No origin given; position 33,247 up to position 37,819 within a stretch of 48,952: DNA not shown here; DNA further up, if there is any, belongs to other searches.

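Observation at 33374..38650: Two divergent RAYT-type HUH transposase homologues, each with a private palindromic repeat family, bracket a giant tail-fibre-like protein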

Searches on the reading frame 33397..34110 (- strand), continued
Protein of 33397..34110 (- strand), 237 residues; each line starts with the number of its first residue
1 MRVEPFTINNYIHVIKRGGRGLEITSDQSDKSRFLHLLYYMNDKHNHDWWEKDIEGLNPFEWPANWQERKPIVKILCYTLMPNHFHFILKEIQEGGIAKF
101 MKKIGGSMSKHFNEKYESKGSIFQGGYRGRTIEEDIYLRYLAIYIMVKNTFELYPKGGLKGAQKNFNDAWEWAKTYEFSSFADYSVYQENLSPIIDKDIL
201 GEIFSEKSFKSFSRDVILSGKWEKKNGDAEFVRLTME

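Call 61: search_protein_families(library=pfam, proteins=[L007:1-1800:+, L089:1-2103:+], max_evalue=0.001)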
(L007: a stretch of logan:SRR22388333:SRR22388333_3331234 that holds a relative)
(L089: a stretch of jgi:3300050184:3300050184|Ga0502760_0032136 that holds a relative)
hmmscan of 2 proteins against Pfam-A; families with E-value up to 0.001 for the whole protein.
L007:1-1800:+ (599 aa): 1 family
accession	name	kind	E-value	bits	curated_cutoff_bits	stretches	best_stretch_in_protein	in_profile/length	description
PF13884.11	Peptidase_S74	-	6.9e-11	42.7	22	1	364-416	1-57/58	Chaperone of endosialidase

L089:1-2103:+ (700 aa): 1 family
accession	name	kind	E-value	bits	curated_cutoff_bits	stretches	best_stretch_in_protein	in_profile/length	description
PF13884.11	Peptidase_S74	-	4.3e-13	49.8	22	1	467-522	1-57/58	Chaperone of endosialidase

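Call 65: find_related_loci(query=A6, collection=metagenome_contigs, flank=10000)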
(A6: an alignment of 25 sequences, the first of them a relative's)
Query A6 (237 aa) in metagenome_contigs; peptide patterns used: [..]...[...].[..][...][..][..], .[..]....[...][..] (x = any residue, [..] = any of these).
548 stretches matched a pattern; 400 encode a relative of the query (tblastn E <= 1e-3); the best 80 are kept; 80 distinct loci.
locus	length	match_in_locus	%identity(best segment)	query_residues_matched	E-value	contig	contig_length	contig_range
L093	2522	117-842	60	1-237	1e-97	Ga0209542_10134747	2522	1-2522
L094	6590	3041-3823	57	1-237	2e-94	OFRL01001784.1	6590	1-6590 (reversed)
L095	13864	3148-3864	57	1-237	2e-92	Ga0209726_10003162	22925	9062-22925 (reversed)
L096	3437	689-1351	60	1-222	4e-90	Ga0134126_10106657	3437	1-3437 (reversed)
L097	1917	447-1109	58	1-222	6e-94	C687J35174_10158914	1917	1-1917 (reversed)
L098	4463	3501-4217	55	1-236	5e-89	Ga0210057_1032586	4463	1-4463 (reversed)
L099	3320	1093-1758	60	1-222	2e-89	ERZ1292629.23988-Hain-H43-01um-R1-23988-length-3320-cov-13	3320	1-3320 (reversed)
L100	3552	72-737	60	1-222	5e-89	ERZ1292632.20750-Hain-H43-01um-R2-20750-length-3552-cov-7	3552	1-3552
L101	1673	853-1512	60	1-222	1e-93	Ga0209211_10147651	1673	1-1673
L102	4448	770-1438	59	1-226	2e-87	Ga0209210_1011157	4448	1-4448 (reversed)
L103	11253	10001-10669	59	1-226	3e-87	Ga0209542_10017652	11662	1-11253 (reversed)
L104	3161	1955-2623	57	1-226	4e-87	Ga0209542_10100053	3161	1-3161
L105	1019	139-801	57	1-222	2e-93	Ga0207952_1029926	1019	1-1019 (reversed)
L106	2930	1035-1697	58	1-224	1e-86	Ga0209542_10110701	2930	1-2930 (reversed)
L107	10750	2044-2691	58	1-216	4e-85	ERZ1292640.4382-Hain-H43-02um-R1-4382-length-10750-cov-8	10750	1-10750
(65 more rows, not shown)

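Call 79: find_encoding_contigs(protein=P0139, flank=10000, max_places=3)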
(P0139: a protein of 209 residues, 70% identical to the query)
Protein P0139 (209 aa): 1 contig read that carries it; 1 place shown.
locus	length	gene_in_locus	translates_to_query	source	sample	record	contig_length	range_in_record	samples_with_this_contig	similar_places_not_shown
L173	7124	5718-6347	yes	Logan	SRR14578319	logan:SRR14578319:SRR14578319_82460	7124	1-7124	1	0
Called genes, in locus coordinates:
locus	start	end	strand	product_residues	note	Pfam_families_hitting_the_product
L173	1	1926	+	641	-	?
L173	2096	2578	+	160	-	-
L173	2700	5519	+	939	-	PF26449:DUF8128, PF12696:TraG-D_C (faint), PF01935:DUF87 (weak), PF02534:T4SS-DNA_transf (weak), PF10412:TrwB_AAD_bind (faint)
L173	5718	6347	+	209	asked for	PF01797:Y1_Tnp (weak)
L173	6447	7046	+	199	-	PF00334:NDK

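Call 80: find_encoding_contigs(protein=P0127, flank=10000, max_places=3)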
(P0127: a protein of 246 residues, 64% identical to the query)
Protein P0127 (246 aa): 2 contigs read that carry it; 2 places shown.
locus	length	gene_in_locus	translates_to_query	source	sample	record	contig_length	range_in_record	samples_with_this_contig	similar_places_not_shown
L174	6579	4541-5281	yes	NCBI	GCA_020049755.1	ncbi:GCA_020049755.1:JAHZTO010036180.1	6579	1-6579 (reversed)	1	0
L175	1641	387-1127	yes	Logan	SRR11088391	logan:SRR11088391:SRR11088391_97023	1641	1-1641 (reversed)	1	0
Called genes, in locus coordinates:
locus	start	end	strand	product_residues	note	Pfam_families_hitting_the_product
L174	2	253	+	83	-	?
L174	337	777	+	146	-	PF00828:Ribosomal_L27A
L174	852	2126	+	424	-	PF00344:SecY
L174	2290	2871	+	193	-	PF13671:AAA_33, PF00406:ADK, PF13207:AAA_17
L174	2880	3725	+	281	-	PF00742:Homoserine_dh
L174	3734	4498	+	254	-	PF00557:Peptidase_M24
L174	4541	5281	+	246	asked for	PF01797:Y1_Tnp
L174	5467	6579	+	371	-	?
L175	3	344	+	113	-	?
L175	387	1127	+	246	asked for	PF01797:Y1_Tnp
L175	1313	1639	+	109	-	?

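Call 87: search_protein_families(library=phrogs, proteins=[window:33397-34110:-], max_evalue=0.001)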
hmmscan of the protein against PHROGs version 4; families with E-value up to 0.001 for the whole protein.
window:33397-34110:- (237 aa): 0 families

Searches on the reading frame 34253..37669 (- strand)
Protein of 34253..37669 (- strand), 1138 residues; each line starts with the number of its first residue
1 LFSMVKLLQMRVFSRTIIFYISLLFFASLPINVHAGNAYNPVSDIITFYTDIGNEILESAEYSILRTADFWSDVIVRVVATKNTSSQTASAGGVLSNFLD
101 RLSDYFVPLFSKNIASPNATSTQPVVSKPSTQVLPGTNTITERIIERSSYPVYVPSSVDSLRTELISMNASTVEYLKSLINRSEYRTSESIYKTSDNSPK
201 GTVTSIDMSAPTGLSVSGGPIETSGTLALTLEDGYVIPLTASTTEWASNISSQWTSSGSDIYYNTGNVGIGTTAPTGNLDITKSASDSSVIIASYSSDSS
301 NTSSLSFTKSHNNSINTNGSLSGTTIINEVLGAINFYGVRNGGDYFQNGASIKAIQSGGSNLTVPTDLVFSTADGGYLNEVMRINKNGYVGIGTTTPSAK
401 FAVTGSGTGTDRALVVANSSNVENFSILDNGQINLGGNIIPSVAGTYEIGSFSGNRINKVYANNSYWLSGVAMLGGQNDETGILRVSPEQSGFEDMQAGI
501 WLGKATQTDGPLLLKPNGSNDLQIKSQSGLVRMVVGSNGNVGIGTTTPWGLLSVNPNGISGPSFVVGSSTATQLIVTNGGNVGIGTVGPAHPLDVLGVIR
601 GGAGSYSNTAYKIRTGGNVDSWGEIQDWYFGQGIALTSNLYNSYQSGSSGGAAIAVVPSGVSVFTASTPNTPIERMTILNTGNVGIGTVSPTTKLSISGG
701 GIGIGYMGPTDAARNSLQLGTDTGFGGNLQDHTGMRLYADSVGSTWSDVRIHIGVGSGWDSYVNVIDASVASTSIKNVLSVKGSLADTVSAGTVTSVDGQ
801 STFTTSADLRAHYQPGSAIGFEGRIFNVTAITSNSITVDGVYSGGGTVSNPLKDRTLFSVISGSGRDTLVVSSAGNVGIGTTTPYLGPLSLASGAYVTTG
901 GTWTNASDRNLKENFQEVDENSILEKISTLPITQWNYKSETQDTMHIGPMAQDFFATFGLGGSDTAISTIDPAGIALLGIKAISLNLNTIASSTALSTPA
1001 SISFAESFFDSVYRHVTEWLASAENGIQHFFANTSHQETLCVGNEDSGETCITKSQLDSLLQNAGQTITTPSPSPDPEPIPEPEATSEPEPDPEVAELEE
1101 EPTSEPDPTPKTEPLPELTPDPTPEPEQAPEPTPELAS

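Call 4: search_protein_families(library=pfam, proteins=[window:34253-37669:-], max_evalue=0.01)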
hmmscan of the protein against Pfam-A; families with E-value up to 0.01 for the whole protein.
window:34253-37669:- (1138 aa): 1 family
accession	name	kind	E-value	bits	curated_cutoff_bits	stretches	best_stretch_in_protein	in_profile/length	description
PF13884.11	Peptidase_S74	-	7.8e-12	45.8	22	1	907-956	1-51/58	Chaperone of endosialidase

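Call 5: search_protein_families(library=ncbifam, proteins=[window:34253-37669:-], max_evalue=0.01)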
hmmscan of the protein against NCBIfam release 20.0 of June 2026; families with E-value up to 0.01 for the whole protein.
window:34253-37669:- (1138 aa): 0 families

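Call 87: search_protein_families(library=phrogs, proteins=[window:34253-37669:-], max_evalue=0.001)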
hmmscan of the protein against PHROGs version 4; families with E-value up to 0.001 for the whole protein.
window:34253-37669:- (1138 aa): 4 families
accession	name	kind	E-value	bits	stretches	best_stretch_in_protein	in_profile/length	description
phrog_9942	-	tail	5.2e-21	75.4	2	568-952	643-971/1178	tail fiber protein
phrog_1980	-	tail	1.5e-07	32.1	1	714-953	206-374/449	tail fiber protein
phrog_18345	-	tail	2.2e-07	30.6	2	347-431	401-483/956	tail fiber protein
phrog_8003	-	head and packaging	5e-06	27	1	901-977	283-355/389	virion structural protein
